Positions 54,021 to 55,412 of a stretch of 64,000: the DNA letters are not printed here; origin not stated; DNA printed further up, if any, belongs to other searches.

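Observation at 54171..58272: Riboswitch-gated Rieske oxygenase + 2OG-Fe(II) oxygenase + orphan NMT1 binding protein + CDA-fold deaminase: candidate uncharacterised purine oxidation/modification module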

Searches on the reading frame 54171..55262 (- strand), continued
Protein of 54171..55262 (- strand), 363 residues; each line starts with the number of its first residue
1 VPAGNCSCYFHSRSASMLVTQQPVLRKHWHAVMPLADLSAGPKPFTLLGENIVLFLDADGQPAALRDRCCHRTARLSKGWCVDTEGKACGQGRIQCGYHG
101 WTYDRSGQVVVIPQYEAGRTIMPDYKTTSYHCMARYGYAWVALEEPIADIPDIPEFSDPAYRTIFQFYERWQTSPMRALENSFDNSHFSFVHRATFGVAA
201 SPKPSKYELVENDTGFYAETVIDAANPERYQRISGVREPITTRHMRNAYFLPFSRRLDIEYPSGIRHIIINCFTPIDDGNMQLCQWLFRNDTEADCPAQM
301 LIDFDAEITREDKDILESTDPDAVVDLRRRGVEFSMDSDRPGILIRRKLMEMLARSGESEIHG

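Call 79: search_protein_representatives(protein=window:54171-55214:-)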
Query: 347 residues. Proteins with E-value up to 0.001 (for the whole library): 8080; up to 1e-10: 2232; up to 1e-30: 154. The best 150 are listed.
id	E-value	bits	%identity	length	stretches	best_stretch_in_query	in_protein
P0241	6.5e-134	462.7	59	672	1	1-346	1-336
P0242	6.2e-122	423.3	75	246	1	1-228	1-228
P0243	1.2e-103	363.1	51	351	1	1-347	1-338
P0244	2.2e-96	339.3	75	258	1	17-226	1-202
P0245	9.8e-95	333.8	59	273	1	93-345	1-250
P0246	1.5e-90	320.1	68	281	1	62-268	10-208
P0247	2.8e-83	296.1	56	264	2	154-345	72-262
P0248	3.9e-83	295.6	54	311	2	116-346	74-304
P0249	4.0e-83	295.6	55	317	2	1-262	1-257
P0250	1.8e-81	290.2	55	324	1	1-237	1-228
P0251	4.3e-80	285.6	46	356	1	1-345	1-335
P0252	1.6e-78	280.5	61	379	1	97-307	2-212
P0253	2.3e-76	273.4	42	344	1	1-338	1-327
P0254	1.1e-74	267.9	55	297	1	95-317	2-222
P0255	2.0e-74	267.0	48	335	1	1-263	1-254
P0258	1.1e-70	254.7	41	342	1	1-343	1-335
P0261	2.9e-68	246.7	39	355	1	2-337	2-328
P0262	8.5e-68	245.2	38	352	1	3-334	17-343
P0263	3.3e-66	240.0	42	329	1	1-340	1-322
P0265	1.9e-63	230.9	40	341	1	1-339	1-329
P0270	2.2e-60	220.8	37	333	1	5-337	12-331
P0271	3.7e-60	220.1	32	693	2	4-338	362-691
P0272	4.3e-59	216.6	41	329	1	1-338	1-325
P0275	1.1e-58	215.2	47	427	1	36-291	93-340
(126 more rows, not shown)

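Call 80: search_protein_families(library=pfam, proteins=[P0241, P0271, P0275], max_evalue=0.00001)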
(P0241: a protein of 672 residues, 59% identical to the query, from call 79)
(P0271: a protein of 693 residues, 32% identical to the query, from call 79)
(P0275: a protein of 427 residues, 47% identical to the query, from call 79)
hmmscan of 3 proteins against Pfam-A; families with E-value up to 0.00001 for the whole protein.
P0241 (672 aa): 3 families
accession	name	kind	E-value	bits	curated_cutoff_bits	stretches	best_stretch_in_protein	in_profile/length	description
PF19112.6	VanA_C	-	5.5e-19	69.5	23.5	1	146-326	1-190/193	Vanillate O-demethylase oxygenase C-terminal domain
PF00355.32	Rieske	-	5.8e-19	68.2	20.3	1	13-92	2-82/88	Rieske [2Fe-2S] domain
PF00111.32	Fer2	-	1.9e-12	47.4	21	1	592-662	5-76/77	2Fe-2S iron-sulfur cluster binding domain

P0271 (693 aa): 3 families
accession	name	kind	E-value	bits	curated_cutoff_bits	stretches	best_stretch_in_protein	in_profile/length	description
PF00355.32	Rieske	-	8.8e-44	147.8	20.3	2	371-450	2-83/88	Rieske [2Fe-2S] domain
PF19112.6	VanA_C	-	3.6e-42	145.1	23.5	2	507-691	3-192/193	Vanillate O-demethylase oxygenase C-terminal domain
PF19298.5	KshA_C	-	8.1e-08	33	23.3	0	143-210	10-79/207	3-Ketosteroid 9alpha-hydroxylase C-terminal domain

P0275 (427 aa): 2 families
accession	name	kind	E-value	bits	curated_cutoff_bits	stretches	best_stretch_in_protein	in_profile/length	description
PF00355.32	Rieske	-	1.2e-15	57.6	20.3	1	88-148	21-81/88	Rieske [2Fe-2S] domain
PF19112.6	VanA_C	-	1.1e-11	45.6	23.5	1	203-335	1-140/193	Vanillate O-demethylase oxygenase C-terminal domain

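Call 81: list_cluster_members(proteins=[P0243, P0251, P0253, P0258, P0261, P0262, P0263, P0265, P0270, P0272])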
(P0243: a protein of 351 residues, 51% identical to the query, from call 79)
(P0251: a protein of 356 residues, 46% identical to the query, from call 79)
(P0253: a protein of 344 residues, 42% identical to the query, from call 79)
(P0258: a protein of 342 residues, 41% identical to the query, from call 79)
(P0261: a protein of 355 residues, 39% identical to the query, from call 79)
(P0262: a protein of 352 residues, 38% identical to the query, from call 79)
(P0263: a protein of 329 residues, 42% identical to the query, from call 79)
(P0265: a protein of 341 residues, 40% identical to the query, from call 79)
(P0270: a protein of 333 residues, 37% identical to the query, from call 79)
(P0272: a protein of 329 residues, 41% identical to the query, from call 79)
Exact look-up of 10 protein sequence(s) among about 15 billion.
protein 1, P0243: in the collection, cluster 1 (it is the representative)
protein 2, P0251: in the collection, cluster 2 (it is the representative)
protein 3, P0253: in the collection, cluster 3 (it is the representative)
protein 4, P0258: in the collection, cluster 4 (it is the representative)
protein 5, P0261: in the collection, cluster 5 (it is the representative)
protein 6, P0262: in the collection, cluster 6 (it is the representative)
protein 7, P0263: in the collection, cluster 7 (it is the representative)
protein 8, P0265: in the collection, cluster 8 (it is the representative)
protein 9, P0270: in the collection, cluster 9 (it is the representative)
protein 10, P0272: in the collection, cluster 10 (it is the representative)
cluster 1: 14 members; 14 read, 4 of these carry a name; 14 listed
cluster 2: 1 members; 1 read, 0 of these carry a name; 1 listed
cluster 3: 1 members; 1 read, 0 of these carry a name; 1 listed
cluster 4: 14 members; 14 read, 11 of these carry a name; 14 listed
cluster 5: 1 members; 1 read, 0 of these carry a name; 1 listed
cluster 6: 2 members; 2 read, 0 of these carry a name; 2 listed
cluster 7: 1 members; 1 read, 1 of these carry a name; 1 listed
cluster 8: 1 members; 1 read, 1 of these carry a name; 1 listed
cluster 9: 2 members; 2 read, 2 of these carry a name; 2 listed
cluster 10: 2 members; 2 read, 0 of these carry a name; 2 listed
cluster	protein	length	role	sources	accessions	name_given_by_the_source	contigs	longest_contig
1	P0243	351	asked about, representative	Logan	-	-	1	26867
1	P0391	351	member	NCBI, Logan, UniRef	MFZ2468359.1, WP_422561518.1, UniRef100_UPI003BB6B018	MAG: aromatic ring-hydroxylating dioxygenase subunit alpha [Parvibaculum sedimenti] | aromatic ring-hydroxylating dioxygenase subunit alpha n=1 Tax=Parvibaculum sedimenti ...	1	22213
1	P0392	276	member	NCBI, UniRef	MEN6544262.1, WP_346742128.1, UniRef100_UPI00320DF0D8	aromatic ring-hydroxylating dioxygenase subunit alpha, partial [Parvibaculum sp.] | aromatic ring-hydroxylating dioxygenase subunit alpha n=1 Tax=Parvibaculum sp. ...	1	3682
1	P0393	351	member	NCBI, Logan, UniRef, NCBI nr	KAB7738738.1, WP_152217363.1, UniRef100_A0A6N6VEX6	Rieske 2Fe-2S domain-containing protein [Parvibaculum sedimenti] | Rieske 2Fe-2S domain-containing protein n=1 Tax=Parvibaculum sedimenti TaxID=2608632 ... | aromatic ring-hydroxylating dioxygenase subunit alpha [Parvibaculum sedimenti]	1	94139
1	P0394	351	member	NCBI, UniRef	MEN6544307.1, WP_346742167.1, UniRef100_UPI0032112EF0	aromatic ring-hydroxylating dioxygenase subunit alpha [Parvibaculum sp.] | aromatic ring-hydroxylating dioxygenase subunit alpha n=1 Tax=Parvibaculum sp. ...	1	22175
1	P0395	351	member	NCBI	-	-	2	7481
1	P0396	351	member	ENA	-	-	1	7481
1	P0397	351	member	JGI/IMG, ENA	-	-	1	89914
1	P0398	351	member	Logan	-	-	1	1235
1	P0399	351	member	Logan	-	-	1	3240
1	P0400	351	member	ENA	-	-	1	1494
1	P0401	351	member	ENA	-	-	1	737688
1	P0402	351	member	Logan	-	-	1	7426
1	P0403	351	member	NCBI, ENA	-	-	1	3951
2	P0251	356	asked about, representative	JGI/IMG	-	-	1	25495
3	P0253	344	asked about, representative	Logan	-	-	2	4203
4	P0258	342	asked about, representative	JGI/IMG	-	phenylpropionate dioxygenase-like ring-hydroxylating dioxygenase large terminal subunit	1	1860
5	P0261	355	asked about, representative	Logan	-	-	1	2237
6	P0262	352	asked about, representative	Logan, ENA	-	-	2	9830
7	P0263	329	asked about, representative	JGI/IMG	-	phenylpropionate dioxygenase-like ring-hydroxylating dioxygenase large terminal subunit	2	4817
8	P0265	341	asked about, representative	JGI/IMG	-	phenylpropionate dioxygenase-like ring-hydroxylating dioxygenase large terminal subunit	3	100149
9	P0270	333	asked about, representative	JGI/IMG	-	phenylpropionate dioxygenase-like ring-hydroxylating dioxygenase large terminal subunit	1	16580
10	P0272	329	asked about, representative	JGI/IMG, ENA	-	-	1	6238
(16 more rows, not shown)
